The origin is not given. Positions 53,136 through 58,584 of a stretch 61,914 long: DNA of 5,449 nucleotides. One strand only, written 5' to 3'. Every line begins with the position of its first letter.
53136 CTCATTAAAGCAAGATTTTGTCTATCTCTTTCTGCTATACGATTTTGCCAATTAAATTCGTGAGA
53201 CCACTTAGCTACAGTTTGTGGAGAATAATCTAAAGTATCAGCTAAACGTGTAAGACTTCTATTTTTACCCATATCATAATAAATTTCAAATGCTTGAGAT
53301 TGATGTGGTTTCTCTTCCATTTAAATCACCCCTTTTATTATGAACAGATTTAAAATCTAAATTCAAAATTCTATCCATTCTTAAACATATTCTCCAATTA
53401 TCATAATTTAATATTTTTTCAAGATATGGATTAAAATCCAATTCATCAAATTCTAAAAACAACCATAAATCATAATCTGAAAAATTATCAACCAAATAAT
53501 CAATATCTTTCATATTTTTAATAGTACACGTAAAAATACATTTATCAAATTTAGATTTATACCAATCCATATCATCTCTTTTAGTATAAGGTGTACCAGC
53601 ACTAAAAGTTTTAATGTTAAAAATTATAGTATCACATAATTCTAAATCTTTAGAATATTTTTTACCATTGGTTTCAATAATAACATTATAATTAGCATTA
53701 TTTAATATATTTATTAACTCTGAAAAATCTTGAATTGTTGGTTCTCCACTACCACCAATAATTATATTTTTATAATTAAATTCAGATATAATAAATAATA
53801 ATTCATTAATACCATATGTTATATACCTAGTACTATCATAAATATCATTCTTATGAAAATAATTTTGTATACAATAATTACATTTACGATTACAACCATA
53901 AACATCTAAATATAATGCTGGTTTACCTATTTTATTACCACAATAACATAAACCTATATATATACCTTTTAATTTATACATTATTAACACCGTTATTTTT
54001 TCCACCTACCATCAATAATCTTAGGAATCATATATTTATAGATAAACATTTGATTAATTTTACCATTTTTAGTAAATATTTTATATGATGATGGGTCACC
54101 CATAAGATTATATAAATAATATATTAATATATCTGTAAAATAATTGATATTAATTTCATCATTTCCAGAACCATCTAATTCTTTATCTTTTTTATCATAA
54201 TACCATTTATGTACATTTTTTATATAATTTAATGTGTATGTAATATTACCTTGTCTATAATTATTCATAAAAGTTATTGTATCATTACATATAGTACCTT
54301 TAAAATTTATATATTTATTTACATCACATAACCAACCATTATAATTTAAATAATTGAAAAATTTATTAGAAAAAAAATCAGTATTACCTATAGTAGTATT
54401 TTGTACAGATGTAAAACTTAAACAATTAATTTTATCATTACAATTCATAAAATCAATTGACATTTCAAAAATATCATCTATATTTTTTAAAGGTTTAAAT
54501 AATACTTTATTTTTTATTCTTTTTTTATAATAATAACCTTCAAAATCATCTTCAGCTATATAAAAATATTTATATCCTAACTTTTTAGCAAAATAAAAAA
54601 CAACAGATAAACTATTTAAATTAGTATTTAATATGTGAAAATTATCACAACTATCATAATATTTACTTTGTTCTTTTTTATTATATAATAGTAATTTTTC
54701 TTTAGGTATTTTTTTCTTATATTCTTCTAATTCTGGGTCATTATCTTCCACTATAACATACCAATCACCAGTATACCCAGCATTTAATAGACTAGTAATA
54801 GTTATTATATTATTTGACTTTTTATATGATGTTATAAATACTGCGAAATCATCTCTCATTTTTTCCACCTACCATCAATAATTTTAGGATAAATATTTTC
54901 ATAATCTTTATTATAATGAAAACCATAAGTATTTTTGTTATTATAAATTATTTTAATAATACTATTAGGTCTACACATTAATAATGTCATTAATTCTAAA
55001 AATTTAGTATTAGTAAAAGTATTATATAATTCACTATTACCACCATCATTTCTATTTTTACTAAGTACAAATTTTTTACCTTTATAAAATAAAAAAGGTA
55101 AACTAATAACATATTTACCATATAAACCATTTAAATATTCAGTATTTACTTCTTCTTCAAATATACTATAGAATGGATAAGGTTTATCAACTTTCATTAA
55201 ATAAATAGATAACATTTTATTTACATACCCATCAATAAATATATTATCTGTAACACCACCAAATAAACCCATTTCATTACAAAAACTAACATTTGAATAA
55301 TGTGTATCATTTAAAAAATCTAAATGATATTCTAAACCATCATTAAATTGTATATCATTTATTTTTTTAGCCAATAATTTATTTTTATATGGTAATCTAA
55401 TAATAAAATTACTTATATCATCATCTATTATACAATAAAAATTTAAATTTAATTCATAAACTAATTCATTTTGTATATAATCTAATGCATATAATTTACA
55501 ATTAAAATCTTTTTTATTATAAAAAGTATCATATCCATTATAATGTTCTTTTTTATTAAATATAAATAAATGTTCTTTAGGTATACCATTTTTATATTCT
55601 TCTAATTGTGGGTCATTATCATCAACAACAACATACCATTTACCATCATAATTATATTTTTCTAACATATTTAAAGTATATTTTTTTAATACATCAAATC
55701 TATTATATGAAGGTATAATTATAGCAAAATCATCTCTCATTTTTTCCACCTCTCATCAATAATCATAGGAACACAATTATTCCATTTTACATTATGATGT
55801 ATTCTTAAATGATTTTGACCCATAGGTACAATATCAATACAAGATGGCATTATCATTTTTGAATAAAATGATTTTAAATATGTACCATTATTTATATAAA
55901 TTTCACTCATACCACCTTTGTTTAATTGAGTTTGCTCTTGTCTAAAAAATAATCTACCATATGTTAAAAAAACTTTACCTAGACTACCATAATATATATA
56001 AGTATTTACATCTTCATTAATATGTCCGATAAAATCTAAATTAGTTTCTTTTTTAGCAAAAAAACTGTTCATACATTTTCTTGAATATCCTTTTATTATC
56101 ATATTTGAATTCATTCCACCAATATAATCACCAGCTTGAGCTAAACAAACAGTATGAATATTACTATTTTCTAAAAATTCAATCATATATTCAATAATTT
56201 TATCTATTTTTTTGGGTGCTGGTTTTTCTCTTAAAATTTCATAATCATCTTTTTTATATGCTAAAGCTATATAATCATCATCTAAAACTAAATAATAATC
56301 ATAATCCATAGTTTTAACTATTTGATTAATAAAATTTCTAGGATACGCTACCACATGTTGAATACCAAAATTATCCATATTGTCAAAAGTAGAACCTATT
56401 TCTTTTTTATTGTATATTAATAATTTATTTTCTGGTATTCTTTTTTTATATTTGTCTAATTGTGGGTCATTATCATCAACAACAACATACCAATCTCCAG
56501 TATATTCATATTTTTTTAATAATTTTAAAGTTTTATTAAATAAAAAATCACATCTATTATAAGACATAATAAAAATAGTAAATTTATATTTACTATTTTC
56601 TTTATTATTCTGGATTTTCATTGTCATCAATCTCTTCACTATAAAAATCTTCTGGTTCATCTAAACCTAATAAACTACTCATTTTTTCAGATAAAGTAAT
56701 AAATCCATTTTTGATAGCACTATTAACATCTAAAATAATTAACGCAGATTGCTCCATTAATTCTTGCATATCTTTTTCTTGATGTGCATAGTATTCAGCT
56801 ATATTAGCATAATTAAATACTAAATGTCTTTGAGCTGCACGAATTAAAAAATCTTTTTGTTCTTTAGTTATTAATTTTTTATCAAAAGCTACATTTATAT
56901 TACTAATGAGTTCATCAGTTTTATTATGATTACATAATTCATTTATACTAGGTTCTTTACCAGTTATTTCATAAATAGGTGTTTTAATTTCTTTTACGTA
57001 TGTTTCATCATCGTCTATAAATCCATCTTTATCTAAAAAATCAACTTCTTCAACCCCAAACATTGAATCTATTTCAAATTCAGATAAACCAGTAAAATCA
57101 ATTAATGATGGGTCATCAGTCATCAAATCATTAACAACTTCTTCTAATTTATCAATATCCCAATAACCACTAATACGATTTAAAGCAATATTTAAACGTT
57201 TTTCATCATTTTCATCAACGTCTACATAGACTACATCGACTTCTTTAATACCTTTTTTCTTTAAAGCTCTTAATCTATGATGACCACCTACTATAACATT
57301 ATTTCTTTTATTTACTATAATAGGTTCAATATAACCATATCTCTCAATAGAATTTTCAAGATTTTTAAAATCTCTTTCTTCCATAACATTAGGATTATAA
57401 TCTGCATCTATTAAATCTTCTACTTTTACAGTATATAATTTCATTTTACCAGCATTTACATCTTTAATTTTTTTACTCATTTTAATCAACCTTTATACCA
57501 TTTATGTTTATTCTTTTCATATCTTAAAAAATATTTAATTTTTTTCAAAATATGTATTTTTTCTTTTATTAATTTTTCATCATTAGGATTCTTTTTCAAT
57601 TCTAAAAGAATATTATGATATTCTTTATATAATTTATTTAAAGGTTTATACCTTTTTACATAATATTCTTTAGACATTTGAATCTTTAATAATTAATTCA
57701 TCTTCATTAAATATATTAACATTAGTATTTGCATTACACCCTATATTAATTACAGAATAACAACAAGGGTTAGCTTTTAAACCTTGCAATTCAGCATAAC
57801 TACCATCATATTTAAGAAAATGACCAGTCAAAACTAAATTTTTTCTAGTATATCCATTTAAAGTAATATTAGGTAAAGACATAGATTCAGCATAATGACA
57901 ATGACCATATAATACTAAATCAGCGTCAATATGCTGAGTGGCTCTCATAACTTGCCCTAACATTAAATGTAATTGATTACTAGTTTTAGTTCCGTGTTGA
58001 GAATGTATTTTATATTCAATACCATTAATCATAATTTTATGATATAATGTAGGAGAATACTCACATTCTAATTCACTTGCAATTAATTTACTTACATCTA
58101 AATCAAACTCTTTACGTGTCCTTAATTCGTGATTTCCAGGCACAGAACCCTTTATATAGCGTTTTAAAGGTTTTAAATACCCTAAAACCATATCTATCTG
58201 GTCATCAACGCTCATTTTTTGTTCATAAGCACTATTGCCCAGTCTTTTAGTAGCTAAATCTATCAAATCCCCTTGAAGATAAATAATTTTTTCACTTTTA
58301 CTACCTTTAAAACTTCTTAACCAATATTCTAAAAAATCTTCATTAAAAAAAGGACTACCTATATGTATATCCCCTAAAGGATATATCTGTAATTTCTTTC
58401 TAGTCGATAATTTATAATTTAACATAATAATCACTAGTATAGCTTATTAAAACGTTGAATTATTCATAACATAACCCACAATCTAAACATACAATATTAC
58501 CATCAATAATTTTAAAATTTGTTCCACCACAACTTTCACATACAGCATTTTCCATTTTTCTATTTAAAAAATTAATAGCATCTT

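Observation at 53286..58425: Operon of metallophosphoesterase, ParB-like nuclease, three tandem GT-A-like paralogues and a radical-SAM enzyme directly upstream of the terminase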

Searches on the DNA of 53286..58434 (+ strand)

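Call 6: search_dna_similar(query=window:53286-58434:+, collection=phages, mode=distant)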
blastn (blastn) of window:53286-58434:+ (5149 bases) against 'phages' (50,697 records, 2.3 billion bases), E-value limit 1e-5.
Records with a match: 4; places in all: 4; records where one place covers at least 80% of the query: 0.
Best place of each record, by identity: 60-80% 4.
By first word of the organism name: Bacillus 2; Clostridium 1; Lactobacillus 1.
By host as written in the record: Bacillus thuringiensis VKM B-83 2; Clostridium botulinum BKT2873 1; Lactobacillus gasseri 1.
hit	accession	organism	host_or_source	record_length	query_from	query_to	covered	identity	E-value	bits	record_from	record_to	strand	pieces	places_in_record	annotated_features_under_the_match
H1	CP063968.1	Clostridium phage CWou-2020b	Clostridium botulinum BKT2873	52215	3840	4052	4%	70.8%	7e-18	100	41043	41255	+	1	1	DNA modification methylase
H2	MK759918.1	Bacillus phage vB_BtS_B83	Bacillus thuringiensis VKM B-83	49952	3872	4008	3%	70.5%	6e-6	62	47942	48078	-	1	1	DNA modification methylase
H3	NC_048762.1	Bacillus phage vB_BtS_B83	Bacillus thuringiensis VKM B-83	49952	3872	4008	3%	70.5%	6e-6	62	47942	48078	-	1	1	DNA methyltransferase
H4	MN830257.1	Lactobacillus phage JNU_P11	Lactobacillus gasseri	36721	3418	3550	3%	70.7%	5e-7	65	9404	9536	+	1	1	ParB/RepB/Spo0J family partition protein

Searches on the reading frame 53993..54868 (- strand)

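Call 3: search_protein_families(library=pfam, proteins=[window:53993-54868:-], max_evalue=0.1)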
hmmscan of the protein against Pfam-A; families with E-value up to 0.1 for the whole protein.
window:53993-54868:- (291 aa): 2 families
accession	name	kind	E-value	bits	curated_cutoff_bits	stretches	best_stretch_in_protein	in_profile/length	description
PF20691.3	TAGT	-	2.8e-13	50.7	27.5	1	8-221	1-198/205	TET-Associated Glycosyltransferase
PF17438.7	DUF5417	-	0.053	14.2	23.9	0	28-79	10-62/91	Family of unknown function (DUF5417)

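Call 4: search_protein_families(library=phrogs, proteins=[window:53993-54868:-], max_evalue=0.01)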
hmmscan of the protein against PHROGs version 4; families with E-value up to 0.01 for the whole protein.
window:53993-54868:- (291 aa): 1 family
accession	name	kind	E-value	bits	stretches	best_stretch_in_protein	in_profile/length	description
phrog_842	-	other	1.1e-22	82.1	1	4-214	1-189/270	beta-glucosyl-HMC-alpha-glucosyltransferase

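Call 10: search_protein_families(library=ncbifam, proteins=[window:53993-54868:-], max_evalue=0.01)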
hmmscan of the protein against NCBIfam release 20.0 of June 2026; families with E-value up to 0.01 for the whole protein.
window:53993-54868:- (291 aa): 0 families

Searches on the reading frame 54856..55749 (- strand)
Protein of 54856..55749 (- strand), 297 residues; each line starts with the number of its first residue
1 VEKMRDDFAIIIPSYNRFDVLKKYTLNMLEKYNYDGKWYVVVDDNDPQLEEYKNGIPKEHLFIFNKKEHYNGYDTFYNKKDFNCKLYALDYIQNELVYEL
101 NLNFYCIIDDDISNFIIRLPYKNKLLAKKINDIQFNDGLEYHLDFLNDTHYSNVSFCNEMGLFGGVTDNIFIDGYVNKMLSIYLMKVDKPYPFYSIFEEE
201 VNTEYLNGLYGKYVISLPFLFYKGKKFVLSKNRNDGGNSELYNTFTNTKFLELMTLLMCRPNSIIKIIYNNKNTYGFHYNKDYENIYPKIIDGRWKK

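Call 3: search_protein_families(library=pfam, proteins=[window:54856-55749:-], max_evalue=0.1)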
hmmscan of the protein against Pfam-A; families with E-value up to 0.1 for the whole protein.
window:54856-55749:- (297 aa): 2 families
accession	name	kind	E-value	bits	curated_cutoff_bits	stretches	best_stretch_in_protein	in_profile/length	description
PF20691.3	TAGT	-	1.1e-15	58.5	27.5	1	8-217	1-190/205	TET-Associated Glycosyltransferase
PF00535.33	Glycos_transf_2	-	0.009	16.4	23.3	1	10-47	2-38/168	Glycosyl transferase family 2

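Call 4: search_protein_families(library=phrogs, proteins=[window:54856-55749:-], max_evalue=0.01)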
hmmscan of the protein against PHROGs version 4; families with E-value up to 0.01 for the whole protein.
window:54856-55749:- (297 aa): 1 family
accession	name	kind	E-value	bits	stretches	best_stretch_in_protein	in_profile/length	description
phrog_842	-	other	2e-17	64.9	1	4-248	1-215/270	beta-glucosyl-HMC-alpha-glucosyltransferase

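Call 10: search_protein_families(library=ncbifam, proteins=[window:54856-55749:-], max_evalue=0.01)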
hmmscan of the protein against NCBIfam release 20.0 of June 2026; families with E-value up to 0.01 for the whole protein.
window:54856-55749:- (297 aa): 0 families
